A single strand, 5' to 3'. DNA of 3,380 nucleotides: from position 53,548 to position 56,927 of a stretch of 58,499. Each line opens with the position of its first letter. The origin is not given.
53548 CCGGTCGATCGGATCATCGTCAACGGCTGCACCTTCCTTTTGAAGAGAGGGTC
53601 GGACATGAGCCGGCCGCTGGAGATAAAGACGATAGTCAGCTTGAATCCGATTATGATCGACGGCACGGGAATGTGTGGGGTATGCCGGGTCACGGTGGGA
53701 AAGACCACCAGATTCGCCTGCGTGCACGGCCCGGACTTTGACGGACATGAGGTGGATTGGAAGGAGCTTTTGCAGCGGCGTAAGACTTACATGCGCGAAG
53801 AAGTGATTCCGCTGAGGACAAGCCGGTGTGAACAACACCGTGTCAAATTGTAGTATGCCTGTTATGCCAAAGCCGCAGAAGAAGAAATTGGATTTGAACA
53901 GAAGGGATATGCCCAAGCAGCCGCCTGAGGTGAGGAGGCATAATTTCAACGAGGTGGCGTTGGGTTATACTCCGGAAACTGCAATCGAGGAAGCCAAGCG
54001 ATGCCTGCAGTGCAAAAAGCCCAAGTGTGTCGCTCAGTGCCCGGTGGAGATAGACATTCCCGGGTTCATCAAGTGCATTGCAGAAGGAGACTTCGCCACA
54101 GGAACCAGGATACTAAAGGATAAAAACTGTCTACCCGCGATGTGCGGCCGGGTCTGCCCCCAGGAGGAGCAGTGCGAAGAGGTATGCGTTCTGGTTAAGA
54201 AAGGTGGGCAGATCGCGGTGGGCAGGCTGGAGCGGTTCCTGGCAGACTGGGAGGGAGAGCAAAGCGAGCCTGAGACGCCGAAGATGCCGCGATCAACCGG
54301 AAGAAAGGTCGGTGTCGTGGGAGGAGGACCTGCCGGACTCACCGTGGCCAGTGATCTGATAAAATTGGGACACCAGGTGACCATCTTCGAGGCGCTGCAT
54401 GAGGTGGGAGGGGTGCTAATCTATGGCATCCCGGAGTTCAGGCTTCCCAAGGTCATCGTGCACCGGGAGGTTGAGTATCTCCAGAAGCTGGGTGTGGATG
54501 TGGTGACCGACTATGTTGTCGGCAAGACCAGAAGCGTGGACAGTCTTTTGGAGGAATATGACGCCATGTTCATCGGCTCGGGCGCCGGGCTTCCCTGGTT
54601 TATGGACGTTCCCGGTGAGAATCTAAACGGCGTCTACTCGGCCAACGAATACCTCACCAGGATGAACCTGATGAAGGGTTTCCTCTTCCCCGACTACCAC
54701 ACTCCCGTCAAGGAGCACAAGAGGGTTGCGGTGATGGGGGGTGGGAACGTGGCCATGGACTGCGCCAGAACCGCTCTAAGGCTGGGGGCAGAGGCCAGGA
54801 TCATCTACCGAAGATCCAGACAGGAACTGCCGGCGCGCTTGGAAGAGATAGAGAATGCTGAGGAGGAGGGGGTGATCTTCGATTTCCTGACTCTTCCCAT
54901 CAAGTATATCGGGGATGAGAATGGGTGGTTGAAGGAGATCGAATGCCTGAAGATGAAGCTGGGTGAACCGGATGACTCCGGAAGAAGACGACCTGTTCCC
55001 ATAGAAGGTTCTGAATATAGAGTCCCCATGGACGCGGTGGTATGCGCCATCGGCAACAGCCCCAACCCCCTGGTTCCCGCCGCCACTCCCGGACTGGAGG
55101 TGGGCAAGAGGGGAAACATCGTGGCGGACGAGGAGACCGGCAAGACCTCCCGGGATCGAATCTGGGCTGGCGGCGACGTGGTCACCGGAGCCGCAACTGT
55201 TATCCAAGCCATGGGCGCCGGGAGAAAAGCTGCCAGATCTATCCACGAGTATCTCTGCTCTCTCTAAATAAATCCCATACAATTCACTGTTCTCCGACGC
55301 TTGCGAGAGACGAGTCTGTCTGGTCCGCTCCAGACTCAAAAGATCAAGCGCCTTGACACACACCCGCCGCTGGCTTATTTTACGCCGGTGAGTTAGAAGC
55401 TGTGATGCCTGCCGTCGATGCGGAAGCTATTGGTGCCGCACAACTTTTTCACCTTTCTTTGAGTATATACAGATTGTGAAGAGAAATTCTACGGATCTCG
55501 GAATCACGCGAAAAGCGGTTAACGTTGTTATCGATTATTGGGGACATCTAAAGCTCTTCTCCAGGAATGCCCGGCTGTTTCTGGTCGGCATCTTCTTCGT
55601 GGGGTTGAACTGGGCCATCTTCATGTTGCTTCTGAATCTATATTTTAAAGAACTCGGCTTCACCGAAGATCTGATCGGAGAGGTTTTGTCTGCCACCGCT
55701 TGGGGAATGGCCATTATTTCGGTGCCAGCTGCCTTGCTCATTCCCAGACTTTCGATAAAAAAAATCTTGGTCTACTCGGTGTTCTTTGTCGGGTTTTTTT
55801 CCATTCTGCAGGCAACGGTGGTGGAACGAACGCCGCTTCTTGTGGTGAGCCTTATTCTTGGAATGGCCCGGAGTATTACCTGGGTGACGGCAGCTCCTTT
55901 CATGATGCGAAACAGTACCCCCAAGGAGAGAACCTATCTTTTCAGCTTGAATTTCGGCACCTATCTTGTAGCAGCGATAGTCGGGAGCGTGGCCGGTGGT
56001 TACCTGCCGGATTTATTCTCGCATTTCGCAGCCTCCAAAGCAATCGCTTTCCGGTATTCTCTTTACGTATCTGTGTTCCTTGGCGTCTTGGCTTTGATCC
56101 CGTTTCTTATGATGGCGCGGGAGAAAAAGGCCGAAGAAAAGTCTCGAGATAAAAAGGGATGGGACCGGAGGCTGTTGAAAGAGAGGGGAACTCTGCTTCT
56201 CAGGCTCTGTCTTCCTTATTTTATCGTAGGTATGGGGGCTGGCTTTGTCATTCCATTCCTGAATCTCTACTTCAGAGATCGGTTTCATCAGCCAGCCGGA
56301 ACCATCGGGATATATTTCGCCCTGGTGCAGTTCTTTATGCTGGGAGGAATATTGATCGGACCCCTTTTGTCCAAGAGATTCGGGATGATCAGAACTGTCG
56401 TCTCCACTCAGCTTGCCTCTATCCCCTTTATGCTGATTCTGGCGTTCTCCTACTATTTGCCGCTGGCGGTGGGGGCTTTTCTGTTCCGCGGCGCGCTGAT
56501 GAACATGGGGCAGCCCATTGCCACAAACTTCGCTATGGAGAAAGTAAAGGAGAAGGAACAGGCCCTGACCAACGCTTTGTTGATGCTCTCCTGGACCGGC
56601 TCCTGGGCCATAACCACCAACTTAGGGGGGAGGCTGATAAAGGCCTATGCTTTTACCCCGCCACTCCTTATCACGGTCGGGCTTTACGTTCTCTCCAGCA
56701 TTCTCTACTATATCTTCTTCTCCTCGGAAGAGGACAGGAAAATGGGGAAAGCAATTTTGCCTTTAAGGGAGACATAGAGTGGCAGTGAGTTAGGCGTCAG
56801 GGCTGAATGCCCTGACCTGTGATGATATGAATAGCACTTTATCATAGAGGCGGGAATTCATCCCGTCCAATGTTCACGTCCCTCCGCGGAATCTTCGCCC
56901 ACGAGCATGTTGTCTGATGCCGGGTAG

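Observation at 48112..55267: Translationally coupled NuoE, NuoF, NuoG/FDH-like (catalytically dead) and NfnA, NfnB operon: candidate novel bifurcating transhydrogenase-type complex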

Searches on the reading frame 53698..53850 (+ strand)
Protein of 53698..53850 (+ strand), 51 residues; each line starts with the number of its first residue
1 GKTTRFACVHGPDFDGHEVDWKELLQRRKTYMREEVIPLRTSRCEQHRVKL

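Call 61: search_solved_structures(query=window:53698-53850:+, max_evalue=10, show_alignments=4)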
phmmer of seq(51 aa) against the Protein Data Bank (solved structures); distinct sequences matched with E-value up to 10: 5.
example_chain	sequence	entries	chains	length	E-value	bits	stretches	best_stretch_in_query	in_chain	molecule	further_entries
4ylf_A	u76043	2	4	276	5.1e-07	33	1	5-37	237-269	Dihydroorotate dehydrogenase B (NAD(+)), electron transfer subunit homolog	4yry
5vj7_B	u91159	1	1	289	8.5e-07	32.3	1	3-40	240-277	Ferredoxin-NADP(+) reductase subunit alpha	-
5jca_S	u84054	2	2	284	1.8e-06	31.3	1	3-41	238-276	NADH-dependent Ferredoxin:NADP Oxidoreductase (NfnI) subunit beta | NADH-dependent Ferredoxin:NADP Oxidoreductase subunit beta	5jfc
7uba_A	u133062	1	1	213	0.38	14.7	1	6-32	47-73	HORMA domain-containing protein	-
5olc_A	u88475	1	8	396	1.6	12.7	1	11-39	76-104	Galactonate dehydratase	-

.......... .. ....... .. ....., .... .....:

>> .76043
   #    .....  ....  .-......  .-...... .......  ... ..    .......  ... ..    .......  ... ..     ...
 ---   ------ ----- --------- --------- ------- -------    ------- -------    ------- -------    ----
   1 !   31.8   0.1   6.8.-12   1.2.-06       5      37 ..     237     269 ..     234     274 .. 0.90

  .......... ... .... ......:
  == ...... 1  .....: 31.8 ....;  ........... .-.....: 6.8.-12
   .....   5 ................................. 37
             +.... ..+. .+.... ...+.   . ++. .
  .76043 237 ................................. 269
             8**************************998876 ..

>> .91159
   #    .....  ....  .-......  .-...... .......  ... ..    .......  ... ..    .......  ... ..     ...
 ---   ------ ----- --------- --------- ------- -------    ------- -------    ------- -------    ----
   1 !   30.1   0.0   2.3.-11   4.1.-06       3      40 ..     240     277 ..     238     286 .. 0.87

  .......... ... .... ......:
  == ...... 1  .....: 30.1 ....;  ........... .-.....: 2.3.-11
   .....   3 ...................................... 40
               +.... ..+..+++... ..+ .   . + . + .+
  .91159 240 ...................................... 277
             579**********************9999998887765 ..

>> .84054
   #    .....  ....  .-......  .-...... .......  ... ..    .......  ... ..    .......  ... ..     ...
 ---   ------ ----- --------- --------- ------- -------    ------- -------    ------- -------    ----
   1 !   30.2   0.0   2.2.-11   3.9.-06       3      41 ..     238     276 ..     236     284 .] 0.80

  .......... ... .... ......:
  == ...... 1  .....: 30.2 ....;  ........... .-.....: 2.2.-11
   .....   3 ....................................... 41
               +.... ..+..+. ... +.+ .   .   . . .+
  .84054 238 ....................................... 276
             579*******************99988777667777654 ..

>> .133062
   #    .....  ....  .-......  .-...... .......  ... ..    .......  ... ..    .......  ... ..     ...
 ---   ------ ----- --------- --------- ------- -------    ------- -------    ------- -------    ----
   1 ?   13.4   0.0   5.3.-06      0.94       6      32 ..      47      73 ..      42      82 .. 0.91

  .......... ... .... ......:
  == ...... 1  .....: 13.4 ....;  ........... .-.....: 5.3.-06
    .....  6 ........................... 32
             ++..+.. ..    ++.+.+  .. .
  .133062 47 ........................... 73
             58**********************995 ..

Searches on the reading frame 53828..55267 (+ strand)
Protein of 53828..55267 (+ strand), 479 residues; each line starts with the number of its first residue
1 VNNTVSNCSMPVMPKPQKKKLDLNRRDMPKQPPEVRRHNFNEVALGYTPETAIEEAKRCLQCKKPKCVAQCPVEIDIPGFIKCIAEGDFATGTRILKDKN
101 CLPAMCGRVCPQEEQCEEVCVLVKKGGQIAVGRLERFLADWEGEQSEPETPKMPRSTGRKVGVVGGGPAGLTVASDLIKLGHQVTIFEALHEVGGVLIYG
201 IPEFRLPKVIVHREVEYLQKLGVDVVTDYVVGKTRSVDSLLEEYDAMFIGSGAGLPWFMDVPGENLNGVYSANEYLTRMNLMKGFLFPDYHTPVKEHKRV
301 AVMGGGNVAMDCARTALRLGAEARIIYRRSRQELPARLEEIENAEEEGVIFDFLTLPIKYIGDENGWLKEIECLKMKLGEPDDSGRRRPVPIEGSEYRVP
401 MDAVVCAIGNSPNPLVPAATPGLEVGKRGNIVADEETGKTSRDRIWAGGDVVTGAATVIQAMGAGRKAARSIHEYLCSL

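Call 3: search_protein_families(library=pfam, proteins=[window:53828-55267:+], max_evalue=0.01)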
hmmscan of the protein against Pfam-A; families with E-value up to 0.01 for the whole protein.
window:53828-55267:+ (479 aa): 15 families
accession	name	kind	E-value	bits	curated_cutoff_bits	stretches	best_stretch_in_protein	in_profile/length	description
PF14691.11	Fer4_20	-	1.2e-41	141.5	25.8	1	36-145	1-111/113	Dihydroprymidine dehydrogenase domain II, 4Fe-4S cluster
PF07992.20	Pyr_redox_2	-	3.4e-32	112.5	26.1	1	160-465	2-291/291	Pyridine nucleotide-disulphide oxidoreductase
PF00070.33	Pyr_redox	-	5.8e-12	46.4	22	2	160-194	1-35/82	Pyridine nucleotide-disulphide oxidoreductase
PF01262.27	AlaDh_PNT_C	-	8e-09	35.7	23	1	269-331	2-62/214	Alanine dehydrogenase/PNT, C-terminal domain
PF13738.12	Pyr_redox_3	-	1e-07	31.9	30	1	295-332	162-199/305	Pyridine nucleotide-disulphide oxidoreductase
PF13450.12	NAD_binding_8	-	5.8e-07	30.1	21.9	1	163-195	1-33/68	NAD(P)-binding Rossmann-like domain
PF13241.12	NAD_binding_7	-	1.3e-06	29.4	22.1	0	297-339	7-49/104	Putative NAD(P)-binding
PF02826.25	2-Hacid_dh_C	-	0.00017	21.5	25.1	0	146-188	24-66/178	D-isomer specific 2-hydroxyacid dehydrogenase, NAD binding domain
PF03807.23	F420_oxidored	-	0.00033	21.6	21.6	0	299-342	1-45/94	NADP oxidoreductase coenzyme F420-dependent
PF01946.23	Thi4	-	0.00053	19.7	26.2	1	161-225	20-84/235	Thi4 family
PF03486.20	HI0933_like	-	0.00058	19.8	50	1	160-194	2-36/244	HI0933-like protein Rossmann domain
PF01593.30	Amino_oxidase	-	0.0018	18.1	19.8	1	169-195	2-28/443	Flavin containing amine oxidoreductase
PF12831.13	FAD_oxidored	-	0.0033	17.2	27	1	161-197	2-38/416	FAD dependent oxidoreductase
PF01266.30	DAO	-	0.0039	17.2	27.9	1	161-194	2-35/353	FAD dependent oxidoreductase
PF01494.25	FAD_binding_3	-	0.0074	16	22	1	160-191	3-34/349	FAD binding domain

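Call 10: search_protein_families(library=ncbifam, proteins=[window:53855-55267:+], max_evalue=0.001)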
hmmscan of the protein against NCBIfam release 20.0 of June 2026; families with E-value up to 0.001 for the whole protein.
window:53855-55267:+ (470 aa): 61 families (the best 25 are shown)
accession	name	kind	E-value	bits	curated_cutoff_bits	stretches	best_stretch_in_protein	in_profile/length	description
NF009414.0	PRK12778.1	equivalog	2.6e-210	700.5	1103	1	8-468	288-750/752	bifunctional dihydroorotate dehydrogenase B NAD binding subunit/NADPH-dependent glutamate synthase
TIGR01316.1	gltA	equivalog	6.4e-176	585.6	471.75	1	23-467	1-449/449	NADPH-dependent glutamate synthase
NF009413.0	PRK12775.1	equivalog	4.6e-153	511.4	1895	1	11-467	294-754/1006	putative trifunctional 2-polyprenylphenol hydroxylase/glutamate synthase subunit beta/ferritin domain-containing protein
NF009415.0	PRK12779.1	equivalog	1.5e-116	390.5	1519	1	57-465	209-624/944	putative bifunctional glutamate synthase subunit beta/2-polyprenylphenol hydroxylase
NF009454.0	PRK12814.1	equivalog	1.8e-116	390.1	916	2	57-467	103-500/657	putative NADPH-dependent glutamate synthase small subunit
TIGR01318.1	gltD_gamma_fam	subfamily_domain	2.1e-113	379.4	482.95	1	12-467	4-465/467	glutamate synthase, small subunit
NF009410.0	PRK12771.1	subfamily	2.3e-111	373.1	516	2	55-467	47-445/566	NAD(P)-binding protein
NF009408.0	PRK12769.1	equivalog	1.1e-105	354.2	1003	1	3-468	180-652/659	formate-dependent uric acid utilization protein AegA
NF009451.0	PRK12809.1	equivalog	9.5e-91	305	1154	1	17-463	177-630/639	formate-dependent uric acid utilization protein YgfT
NF010590.0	PRK13984.1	equivalog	7.7e-89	298.4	946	1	9-467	151-606/611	putative oxidoreductase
NF009409.0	PRK12770.1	subfamily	2.7e-78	263.6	343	1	144-468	13-351/360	putative glutamate synthase subunit beta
TIGR03315.1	Se_ygfK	equivalog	3e-77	260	835.3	1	47-464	436-836/1012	putative selenate reductase subunit YgfK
TIGR01317.1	GOGAT_sm_gam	subfamily_domain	2.7e-73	247.5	447.7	1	13-467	7-478/485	glutamate synthase small subunit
NF045663.1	diclust_near_Sec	equivalog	1.3e-47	162.4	530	2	55-244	17-199/759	pyridine nucleotide-disulfide oxidoreductase/dicluster-binding protein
TIGR03997.1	mycofact_OYE_2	equivalog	4.7e-15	55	793.15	1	136-271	367-499/645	mycofactocin system FadH/OYE family oxidoreductase 2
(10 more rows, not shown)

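Call 36: search_solved_structures(query=window:53855-55267:+, max_evalue=1e-30, show_alignments=3)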
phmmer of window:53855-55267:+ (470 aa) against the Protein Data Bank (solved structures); distinct sequences matched with E-value up to 1e-30: 12.
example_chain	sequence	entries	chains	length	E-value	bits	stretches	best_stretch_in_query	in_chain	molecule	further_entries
4ylf_B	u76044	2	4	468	9.9e-177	591.4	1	17-468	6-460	Dihydropyrimidine dehydrogenase subunit A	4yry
5jca_L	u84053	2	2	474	3.3e-154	517.1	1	16-468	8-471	NADH-dependent Ferredoxin:NADP Oxidoreductase (NfnI) subunit alpha | NADH-dependent Ferredoxin:NADP Oxidoreductase subunit alpha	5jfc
5vj7_A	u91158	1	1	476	2.2e-144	484.7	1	18-468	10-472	Oxidoreductase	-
9n5u_A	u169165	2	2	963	1.1e-106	360.4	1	58-467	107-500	NfnA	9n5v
9bov_A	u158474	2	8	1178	8.2e-96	324.5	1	53-467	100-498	Molybdopterin oxidoreductase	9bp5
6s6s_G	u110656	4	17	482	4.8e-88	298.9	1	18-467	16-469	Glutamate synthase [NADPH] small chain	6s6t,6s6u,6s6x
2vdc_G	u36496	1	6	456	4.7e-85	289.1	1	30-467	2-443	GLUTAMATE SYNTHASE [NADPH] SMALL CHAIN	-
8oh5_C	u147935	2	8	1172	8.6e-85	288.2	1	53-467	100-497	Formate dehydrogenase-O, major subunit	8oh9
7mfm_I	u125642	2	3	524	2.1e-50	174.8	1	13-468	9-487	Glutamate synthase (NADPH) small chain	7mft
7m31_A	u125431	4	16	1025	4.1e-50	173.9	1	28-467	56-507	Dihydropyrimidine dehydrogenase [NADP(+)]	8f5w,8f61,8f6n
1h7x_A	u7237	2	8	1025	4.1e-50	173.9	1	28-467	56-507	DIHYDROPYRIMIDINE DEHYDROGENASE | Dihydropyrimidine dehydrogenase [NADP(+)]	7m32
1gt8_A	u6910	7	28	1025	4.1e-50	173.9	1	28-467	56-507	DIHYDROPYRIMIDINE DEHYDROGENASE | Dihydropyrimidine dehydrogenase [NADP(+)]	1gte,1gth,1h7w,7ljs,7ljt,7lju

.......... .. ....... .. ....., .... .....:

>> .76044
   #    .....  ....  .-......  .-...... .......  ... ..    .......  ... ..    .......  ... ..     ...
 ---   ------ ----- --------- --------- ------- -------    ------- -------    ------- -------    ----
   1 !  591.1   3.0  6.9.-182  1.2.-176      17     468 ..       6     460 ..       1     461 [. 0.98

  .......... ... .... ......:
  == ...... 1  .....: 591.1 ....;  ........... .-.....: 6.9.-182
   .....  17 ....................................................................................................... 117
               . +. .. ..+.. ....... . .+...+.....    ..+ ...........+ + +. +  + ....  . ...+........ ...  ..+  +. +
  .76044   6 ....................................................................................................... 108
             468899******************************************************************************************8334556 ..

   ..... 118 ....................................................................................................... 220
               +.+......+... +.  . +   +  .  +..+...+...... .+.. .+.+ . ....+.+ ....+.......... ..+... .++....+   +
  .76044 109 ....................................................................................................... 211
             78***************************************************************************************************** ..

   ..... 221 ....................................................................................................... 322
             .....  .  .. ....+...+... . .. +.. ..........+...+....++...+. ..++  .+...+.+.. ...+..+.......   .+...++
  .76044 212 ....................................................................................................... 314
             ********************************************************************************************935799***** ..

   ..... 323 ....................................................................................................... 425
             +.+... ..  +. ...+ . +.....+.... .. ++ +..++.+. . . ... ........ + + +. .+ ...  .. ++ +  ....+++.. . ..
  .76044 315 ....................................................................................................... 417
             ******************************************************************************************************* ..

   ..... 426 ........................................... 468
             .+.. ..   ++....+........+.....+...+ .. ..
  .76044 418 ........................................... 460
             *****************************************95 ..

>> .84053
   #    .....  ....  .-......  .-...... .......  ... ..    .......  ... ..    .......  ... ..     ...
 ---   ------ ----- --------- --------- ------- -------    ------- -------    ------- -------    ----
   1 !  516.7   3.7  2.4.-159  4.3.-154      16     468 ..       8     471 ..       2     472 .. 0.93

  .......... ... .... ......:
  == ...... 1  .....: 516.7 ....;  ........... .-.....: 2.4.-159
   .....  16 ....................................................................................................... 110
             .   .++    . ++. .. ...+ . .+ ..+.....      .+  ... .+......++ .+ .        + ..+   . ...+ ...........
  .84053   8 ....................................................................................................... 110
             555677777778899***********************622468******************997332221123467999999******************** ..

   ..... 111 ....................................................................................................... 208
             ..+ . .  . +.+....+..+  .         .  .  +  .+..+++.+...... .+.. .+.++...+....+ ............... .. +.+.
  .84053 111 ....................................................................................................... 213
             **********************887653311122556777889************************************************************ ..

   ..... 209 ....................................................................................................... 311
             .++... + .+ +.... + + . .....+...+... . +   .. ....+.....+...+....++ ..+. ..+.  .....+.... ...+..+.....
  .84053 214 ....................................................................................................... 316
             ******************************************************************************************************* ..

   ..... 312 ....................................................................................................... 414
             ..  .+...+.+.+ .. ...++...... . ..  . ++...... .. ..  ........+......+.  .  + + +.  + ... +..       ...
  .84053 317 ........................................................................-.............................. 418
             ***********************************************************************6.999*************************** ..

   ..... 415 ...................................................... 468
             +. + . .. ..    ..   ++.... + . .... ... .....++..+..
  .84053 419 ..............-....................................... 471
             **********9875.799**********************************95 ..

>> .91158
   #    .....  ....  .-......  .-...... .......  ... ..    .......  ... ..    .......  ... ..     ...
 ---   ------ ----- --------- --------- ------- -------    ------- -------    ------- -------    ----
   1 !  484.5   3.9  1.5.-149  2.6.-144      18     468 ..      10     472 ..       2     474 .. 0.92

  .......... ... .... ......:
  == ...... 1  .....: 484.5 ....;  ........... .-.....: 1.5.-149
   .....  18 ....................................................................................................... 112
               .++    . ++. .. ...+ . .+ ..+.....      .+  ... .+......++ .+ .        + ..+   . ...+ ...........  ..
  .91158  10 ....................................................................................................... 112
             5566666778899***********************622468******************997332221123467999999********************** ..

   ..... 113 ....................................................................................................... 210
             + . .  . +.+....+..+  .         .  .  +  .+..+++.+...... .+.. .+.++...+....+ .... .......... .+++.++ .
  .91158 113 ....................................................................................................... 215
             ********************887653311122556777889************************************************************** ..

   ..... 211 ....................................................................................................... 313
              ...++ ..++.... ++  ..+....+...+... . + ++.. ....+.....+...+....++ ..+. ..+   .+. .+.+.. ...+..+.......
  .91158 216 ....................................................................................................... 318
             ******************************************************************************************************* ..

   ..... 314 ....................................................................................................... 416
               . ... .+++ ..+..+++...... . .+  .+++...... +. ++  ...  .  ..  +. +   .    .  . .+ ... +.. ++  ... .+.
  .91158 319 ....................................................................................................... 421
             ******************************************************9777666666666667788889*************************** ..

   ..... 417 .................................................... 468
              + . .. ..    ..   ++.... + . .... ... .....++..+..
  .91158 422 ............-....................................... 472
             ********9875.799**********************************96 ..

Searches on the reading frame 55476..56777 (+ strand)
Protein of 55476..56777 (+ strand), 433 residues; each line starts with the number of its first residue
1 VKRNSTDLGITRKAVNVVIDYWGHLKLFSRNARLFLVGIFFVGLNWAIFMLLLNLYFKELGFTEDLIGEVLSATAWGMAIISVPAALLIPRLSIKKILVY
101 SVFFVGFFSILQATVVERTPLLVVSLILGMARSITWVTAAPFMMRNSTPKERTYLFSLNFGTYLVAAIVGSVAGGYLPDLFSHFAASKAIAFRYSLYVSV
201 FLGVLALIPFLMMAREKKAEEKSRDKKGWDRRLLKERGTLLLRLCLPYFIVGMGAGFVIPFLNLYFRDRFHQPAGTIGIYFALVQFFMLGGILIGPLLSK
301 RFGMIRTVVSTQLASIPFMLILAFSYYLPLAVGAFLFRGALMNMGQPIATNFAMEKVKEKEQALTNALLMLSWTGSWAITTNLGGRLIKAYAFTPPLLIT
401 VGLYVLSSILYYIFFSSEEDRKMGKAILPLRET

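Call 3: search_protein_families(library=pfam, proteins=[window:55476-56777:+], max_evalue=0.01)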
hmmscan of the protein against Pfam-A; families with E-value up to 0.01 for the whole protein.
window:55476-56777:+ (433 aa): 2 families
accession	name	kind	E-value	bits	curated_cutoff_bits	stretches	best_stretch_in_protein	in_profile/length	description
PF07690.21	MFS_1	-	2.9e-43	148.5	33.4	2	36-379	2-345/347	Major Facilitator Superfamily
PF12832.13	MFS_1_like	-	1.4e-12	47.8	25.2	2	28-185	210-369/373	MFS_1 like family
